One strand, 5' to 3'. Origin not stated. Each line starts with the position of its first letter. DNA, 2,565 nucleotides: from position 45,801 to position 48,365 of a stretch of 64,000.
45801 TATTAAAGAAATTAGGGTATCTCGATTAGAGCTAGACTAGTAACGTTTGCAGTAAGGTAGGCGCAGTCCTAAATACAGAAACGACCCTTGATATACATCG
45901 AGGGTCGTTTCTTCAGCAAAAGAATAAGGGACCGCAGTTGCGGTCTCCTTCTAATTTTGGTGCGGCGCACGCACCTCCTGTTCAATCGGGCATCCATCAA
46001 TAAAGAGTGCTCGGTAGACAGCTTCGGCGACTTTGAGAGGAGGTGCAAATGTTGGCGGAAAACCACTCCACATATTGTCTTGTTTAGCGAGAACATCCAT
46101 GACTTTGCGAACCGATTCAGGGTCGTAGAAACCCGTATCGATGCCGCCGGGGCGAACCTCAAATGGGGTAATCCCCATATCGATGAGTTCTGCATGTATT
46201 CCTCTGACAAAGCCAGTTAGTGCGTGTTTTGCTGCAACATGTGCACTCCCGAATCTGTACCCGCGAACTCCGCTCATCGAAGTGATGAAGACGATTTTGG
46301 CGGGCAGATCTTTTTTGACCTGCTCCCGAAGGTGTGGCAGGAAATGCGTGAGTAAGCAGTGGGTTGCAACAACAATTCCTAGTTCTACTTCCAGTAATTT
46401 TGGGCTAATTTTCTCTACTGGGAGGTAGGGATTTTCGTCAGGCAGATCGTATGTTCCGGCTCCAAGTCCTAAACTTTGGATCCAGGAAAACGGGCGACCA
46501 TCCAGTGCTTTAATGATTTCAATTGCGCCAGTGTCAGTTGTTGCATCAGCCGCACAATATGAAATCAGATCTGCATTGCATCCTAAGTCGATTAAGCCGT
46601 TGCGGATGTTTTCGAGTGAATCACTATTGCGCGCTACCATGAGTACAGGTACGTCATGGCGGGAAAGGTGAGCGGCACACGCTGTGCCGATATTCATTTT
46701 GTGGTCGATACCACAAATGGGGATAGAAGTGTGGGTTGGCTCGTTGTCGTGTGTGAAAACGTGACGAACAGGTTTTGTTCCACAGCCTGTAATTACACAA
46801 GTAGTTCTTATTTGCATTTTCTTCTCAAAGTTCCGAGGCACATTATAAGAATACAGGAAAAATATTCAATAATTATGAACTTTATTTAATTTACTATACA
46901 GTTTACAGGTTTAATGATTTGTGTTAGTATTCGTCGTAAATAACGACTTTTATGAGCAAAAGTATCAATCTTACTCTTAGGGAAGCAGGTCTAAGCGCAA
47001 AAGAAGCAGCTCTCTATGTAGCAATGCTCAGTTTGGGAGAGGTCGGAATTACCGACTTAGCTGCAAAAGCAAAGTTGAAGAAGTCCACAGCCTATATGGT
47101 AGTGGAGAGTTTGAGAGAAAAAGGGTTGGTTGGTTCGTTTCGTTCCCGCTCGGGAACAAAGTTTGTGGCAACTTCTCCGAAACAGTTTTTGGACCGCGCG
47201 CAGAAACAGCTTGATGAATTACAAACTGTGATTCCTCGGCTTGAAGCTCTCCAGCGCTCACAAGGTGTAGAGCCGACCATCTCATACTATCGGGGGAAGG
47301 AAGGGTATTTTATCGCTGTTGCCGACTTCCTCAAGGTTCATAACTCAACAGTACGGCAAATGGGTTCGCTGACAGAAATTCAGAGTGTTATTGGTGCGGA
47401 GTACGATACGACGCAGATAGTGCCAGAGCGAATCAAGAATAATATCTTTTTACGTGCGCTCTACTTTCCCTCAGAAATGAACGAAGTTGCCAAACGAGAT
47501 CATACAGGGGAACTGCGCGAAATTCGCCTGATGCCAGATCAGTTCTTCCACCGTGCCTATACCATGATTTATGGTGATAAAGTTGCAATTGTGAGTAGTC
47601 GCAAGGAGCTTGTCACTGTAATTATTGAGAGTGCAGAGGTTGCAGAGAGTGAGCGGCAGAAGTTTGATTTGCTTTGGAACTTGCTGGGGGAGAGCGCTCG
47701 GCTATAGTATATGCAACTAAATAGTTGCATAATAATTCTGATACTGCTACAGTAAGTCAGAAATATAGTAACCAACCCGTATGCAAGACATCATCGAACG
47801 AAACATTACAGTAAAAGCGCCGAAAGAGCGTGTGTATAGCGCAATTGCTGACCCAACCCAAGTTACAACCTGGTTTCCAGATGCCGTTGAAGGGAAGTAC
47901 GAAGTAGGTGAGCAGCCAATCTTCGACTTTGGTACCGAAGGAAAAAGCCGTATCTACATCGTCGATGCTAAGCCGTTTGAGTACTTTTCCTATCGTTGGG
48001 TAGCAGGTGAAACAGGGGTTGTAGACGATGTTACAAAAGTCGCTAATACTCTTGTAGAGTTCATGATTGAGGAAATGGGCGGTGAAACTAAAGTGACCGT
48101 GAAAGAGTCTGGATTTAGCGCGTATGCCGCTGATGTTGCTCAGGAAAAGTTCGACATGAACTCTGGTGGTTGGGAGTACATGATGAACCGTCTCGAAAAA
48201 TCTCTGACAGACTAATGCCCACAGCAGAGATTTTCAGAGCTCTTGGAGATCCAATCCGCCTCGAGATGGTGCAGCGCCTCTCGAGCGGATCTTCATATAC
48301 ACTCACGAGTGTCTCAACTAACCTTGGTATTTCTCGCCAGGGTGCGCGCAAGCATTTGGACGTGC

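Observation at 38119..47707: Possible small-molecule biosynthesis and export locus bracketed by two TrmB paralogs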

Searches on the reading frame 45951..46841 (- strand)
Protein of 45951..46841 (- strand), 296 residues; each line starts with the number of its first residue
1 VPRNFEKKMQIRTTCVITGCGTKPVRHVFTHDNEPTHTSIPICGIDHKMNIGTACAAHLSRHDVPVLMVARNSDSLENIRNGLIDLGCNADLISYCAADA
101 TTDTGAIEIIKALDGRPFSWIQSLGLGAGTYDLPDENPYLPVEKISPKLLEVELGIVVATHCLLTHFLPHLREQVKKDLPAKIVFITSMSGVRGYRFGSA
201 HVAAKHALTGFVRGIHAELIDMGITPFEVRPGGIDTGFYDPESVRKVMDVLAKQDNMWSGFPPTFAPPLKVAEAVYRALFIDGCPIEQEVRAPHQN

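Call 3: search_protein_families(library=pfam, proteins=[window:45951-46841:-], max_evalue=0.01)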
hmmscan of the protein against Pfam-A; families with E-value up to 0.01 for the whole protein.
window:45951-46841:- (296 aa): 2 families
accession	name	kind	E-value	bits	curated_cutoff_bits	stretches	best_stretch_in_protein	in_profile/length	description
PF00106.31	adh_short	-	1.1e-14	54.8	26.6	1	51-238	12-186/195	short chain dehydrogenase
PF13561.12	adh_short_C2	-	4.6e-09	36.6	27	1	44-240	1-182/236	Enoyl-(Acyl carrier protein) reductase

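Call 4: search_protein_families(library=ncbifam, proteins=[window:45951-46841:-], max_evalue=0.01)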
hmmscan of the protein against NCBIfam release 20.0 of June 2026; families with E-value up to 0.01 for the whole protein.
window:45951-46841:- (296 aa): 97 families (the best 25 are shown)
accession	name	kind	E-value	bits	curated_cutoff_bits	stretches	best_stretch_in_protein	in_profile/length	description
NF005495.0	PRK07109.1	subfamily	1.9e-10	40.5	264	1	174-278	134-227/334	SDR family oxidoreductase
TIGR01963.1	PHB_DH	subfamily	2e-10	40.4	307.05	1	51-237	13-186/255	3-hydroxybutyrate dehydrogenase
NF009466.0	PRK12826.1-2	subfamily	2.7e-10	40.2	222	1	176-253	129-206/248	3-oxoacyl-ACP reductase FabG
NF004825.0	PRK06181.1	equivalog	3.1e-10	39.8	215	1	50-236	17-190/268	SDR family oxidoreductase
NF006776.0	PRK09291.1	equivalog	3.6e-10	39.9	265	1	171-241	116-185/257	SDR family oxidoreductase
NF004649.0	PRK05993.1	equivalog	1.3e-09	37.7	387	1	49-240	14-187/277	SDR family oxidoreductase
TIGR03971.1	SDR_subfam_1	subfamily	2.4e-09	36.9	300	1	164-255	131-220/271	mycofactocin-coupled SDR family oxidoreductase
TIGR04504.1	SDR_subfam_2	subfamily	2.9e-09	37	250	1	179-238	142-201/260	mycofactocin-coupled SDR family oxidoreductase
NF040491.1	SDR_subfam_4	equivalog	7e-09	35.8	265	1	168-237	129-197/256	mycofactocin-coupled SDR family oxidoreductase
NF006565.0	PRK09072.1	equivalog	1.3e-08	34.7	238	1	51-249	17-198/265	SDR family oxidoreductase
NF005437.0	PRK07024.1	equivalog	1.4e-08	34.5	266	1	50-238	15-190/259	SDR family oxidoreductase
NF005489.0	PRK07102.1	equivalog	1.6e-08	34.5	267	1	48-237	10-184/243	SDR family oxidoreductase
NF005372.1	PRK06914.1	subfamily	1.6e-08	34.1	320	1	165-240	120-191/279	SDR family oxidoreductase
NF004200.0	PRK05653.1-5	equivalog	1.8e-08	34.2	273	1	50-244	13-196/242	3-oxoacyl-ACP reductase FabG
NF005672.0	PRK07454.1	equivalog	2.1e-08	33.7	234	1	50-249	17-203/241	SDR family oxidoreductase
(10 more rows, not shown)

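Call 28: search_solved_structures(query=window:45951-46841:-, max_evalue=0.0001)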
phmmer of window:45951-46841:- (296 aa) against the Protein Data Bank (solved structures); distinct sequences matched with E-value up to 0.0001: 6.
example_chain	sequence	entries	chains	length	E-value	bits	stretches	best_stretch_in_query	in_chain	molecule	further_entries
1spx_A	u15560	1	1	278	1.3e-07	34.6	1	50-240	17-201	short-chain reductase family member (5L265)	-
9fe6_A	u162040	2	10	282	1.5e-06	31.1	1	144-243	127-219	SDR family oxidoreductase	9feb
1xhl_A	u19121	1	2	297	3.7e-06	29.8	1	49-240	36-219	Short-chain dehydrogenase/reductase family member (5L265), putative Tropinone Reductase-II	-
4fn4_A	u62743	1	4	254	3.4e-05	26.6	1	118-238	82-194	Short chain dehydrogenase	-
4qec_A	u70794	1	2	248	6.2e-05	25.8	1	157-245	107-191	ElxO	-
2ph3_A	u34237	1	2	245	9.2e-05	25.2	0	172-254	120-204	3-oxoacyl-[acyl carrier protein] reductase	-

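Call 84: search_protein_families(library=padloc, proteins=[window:45951-46841:-], max_evalue=0.001)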
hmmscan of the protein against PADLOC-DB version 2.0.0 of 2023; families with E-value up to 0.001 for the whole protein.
window:45951-46841:- (296 aa): 0 families

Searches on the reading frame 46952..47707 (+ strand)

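Call 3: search_protein_families(library=pfam, proteins=[window:46952-47707:+], max_evalue=0.01)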
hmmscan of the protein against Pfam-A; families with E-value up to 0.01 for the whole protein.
window:46952-47707:+ (251 aa): 3 families
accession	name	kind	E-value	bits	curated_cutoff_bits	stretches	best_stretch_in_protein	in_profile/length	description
PF01978.25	TrmB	-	1.1e-11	44.9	25.6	1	9-76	1-67/68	Sugar-specific transcriptional regulator TrmB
PF09339.16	HTH_IclR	-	0.00032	20.9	22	1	29-60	17-48/52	IclR helix-turn-helix domain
PF01325.25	Fe_dep_repress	-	0.001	19.7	26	0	22-60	14-52/60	Iron dependent repressor, N-terminal DNA binding domain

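Call 4: search_protein_families(library=ncbifam, proteins=[window:46952-47707:+], max_evalue=0.01)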
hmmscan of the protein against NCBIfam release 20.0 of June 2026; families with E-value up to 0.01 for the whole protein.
window:46952-47707:+ (251 aa): 7 families
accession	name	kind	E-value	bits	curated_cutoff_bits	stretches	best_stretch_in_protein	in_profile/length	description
NF047392.1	TransRegTrmBHalo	equivalog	8.7e-06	25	500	1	15-91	19-94/349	HTH-type sugar sensing transcriptional regulator TrmB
TIGR01884.1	cas_HTH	subfamily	0.00034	20.1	60.2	1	6-64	132-190/202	CRISPR-associated CARF protein Csa3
NF047390.1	TransRegTrmBL1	equivalog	0.00038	19.5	650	1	8-87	9-87/341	HTH-type sugar sensing transcriptional regulator TrmBL1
NF053606.1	Sta1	subfamily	0.00082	19.4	80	1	13-66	17-70/100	Sta1 family transcriptional regulator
NF041141.1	tran_reg_TrmBL2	equivalog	0.0054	16.3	530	1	12-88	14-89/264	HTH-type transcriptional regulator TrmBL2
NF040939.2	trans_reg_lrs14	equivalog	0.0073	16.3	90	0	13-66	18-72/103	Lrs14 family HTH-type transcriptional regulator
NF040851.1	tran_reg_TrmB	equivalog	0.0081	15.3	600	0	3-97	5-99/338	HTH-type sugar-sensing transcriptional regulator TrmB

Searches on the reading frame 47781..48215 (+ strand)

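Call 72: search_protein_families(library=pfam, proteins=[window:47781-48215:+], max_evalue=0.01)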
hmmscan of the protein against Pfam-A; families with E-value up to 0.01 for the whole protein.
window:47781-48215:+ (144 aa): 3 families
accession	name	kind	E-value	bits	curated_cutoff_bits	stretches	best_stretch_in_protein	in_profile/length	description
PF08327.17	AHSA1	-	4.2e-13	50.1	22.1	1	12-142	1-124/125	Activator of Hsp90 ATPase homolog 1-like protein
PF10604.15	Polyketide_cyc2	-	4.3e-06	27.5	27.4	1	5-108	4-105/142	Polyketide cyclase / dehydrase and lipid transport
PF19569.5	START_2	-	0.0081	16.5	23.6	0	10-80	12-78/126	START-like superfamily domain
